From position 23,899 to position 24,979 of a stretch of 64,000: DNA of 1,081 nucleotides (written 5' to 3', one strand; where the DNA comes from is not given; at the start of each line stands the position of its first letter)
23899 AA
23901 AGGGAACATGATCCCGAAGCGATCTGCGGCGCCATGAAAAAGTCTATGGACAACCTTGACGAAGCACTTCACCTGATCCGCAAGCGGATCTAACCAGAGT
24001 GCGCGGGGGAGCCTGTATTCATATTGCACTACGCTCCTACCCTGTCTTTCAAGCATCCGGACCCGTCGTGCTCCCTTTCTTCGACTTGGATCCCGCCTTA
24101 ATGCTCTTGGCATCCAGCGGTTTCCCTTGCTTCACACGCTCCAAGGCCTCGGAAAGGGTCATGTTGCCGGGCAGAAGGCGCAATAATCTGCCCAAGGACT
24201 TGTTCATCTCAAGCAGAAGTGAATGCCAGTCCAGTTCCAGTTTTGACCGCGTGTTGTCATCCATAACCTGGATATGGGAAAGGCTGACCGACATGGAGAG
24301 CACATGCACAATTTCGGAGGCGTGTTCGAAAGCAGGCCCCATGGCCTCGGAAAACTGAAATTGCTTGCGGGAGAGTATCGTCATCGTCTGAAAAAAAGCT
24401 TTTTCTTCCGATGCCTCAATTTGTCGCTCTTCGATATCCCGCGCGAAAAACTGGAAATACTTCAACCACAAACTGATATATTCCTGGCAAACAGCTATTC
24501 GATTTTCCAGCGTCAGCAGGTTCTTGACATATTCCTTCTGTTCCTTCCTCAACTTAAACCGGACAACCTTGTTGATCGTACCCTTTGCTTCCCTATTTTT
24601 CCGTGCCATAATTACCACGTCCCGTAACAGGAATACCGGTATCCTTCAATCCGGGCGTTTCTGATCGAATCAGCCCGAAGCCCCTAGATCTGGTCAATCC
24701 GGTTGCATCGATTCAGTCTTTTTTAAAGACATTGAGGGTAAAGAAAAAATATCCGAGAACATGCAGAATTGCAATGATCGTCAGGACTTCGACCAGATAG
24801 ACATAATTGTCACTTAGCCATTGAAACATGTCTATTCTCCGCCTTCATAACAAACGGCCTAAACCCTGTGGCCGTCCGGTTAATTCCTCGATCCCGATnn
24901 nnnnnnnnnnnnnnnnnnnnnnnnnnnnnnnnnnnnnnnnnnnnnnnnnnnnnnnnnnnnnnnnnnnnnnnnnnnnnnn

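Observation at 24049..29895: Five-gene minus-strand cluster of entirely unknown function built around a 1078-aa coiled-coil lipoprotein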

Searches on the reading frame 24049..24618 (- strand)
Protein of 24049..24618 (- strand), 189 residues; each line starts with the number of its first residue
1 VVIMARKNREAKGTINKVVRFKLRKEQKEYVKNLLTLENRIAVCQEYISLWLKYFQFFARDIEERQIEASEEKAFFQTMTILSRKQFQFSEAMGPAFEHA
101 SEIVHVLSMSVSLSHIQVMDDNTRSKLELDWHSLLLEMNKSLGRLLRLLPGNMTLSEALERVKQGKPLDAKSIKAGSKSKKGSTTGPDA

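Call 4: search_protein_families(library=pfam, proteins=[window:24049-24618:-], max_evalue=1)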
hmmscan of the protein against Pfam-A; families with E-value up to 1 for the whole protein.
window:24049-24618:- (189 aa): 2 families
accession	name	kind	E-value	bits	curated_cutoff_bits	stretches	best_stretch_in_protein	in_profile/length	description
PF23241.1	HAT_PRP39_C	-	0.0032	18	33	1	26-112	37-124/139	PRP39 C-terminal HAT repeat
PF07660.19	STN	-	0.17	12.2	28.4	1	151-171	21-41/52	Secretin and TonB N terminus short domain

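Call 5: search_protein_families(library=ncbifam, proteins=[window:24049-24618:-], max_evalue=1)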
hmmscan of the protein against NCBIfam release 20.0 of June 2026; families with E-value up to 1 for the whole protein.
window:24049-24618:- (189 aa): 1 family
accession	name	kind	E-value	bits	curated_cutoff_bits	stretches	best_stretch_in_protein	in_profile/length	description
TIGR01488.1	HAD-SF-IB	subfamily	0.052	13.5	45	1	28-83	17-75/177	HAD-IB family phosphatase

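Call 48: search_solved_structures(query=A4, max_evalue=10)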
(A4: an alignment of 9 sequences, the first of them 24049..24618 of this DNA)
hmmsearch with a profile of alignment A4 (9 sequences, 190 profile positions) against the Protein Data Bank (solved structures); distinct sequences matched with E-value up to 10: 6.
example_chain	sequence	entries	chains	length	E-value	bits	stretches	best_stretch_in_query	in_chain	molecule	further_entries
7p8c_A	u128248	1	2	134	0.26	13.7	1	116-140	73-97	Receiver domain of histidine kinase 4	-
7p8d_A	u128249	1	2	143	0.29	13.6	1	116-140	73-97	Receiver domain of histidine kinase 4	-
7m2m_A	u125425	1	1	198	0.95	11.9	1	54-128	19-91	Guanylate cyclase activator 1A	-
6p63_A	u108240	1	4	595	1.6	11.2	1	50-101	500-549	Siderophore Synthetase Type C DesD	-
6nl2_A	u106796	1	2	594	1.6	11.2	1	50-101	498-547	desferrioxamine E biosynthesis protein DesD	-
6xrc_A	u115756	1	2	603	1.6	11.1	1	50-101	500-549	Desferrioxamine E biosynthesis protein DesD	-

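Call 92: search_protein_families(library=padloc, proteins=[window:24049-24618:-], max_evalue=0.1)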
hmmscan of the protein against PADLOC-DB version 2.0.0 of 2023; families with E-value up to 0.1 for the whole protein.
window:24049-24618:- (189 aa): 0 families

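Call 93: search_protein_families(library=phrogs, proteins=[window:24049-24618:-], max_evalue=0.1)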
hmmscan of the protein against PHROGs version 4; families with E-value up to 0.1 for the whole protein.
window:24049-24618:- (189 aa): 0 families

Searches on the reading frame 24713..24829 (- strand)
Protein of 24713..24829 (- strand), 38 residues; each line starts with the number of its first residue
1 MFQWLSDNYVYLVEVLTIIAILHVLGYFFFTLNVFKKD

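Call 4: search_protein_families(library=pfam, proteins=[window:24713-24829:-], max_evalue=1)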
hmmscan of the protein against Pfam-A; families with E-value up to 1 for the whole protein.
window:24713-24829:- (38 aa): 0 families

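Call 5: search_protein_families(library=ncbifam, proteins=[window:24713-24829:-], max_evalue=1)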
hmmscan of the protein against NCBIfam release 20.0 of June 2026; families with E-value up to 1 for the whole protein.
window:24713-24829:- (38 aa): 2 families
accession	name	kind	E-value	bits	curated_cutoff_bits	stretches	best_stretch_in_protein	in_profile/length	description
NF045534.1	small_EYxxD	equivalog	0.05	13.3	29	1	1-31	1-28/37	EYxxD motif small membrane protein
NF002722.0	PRK02565.1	equivalog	0.55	9.9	57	1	11-30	19-38/48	photosystem II reaction center protein J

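Call 92: search_protein_families(library=padloc, proteins=[window:24713-24829:-], max_evalue=0.1)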
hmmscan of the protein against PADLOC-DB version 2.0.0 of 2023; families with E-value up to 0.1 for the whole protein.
window:24713-24829:- (38 aa): 0 families

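Call 93: search_protein_families(library=phrogs, proteins=[window:24713-24829:-], max_evalue=0.1)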
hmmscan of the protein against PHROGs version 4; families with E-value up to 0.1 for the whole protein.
window:24713-24829:- (38 aa): 0 families
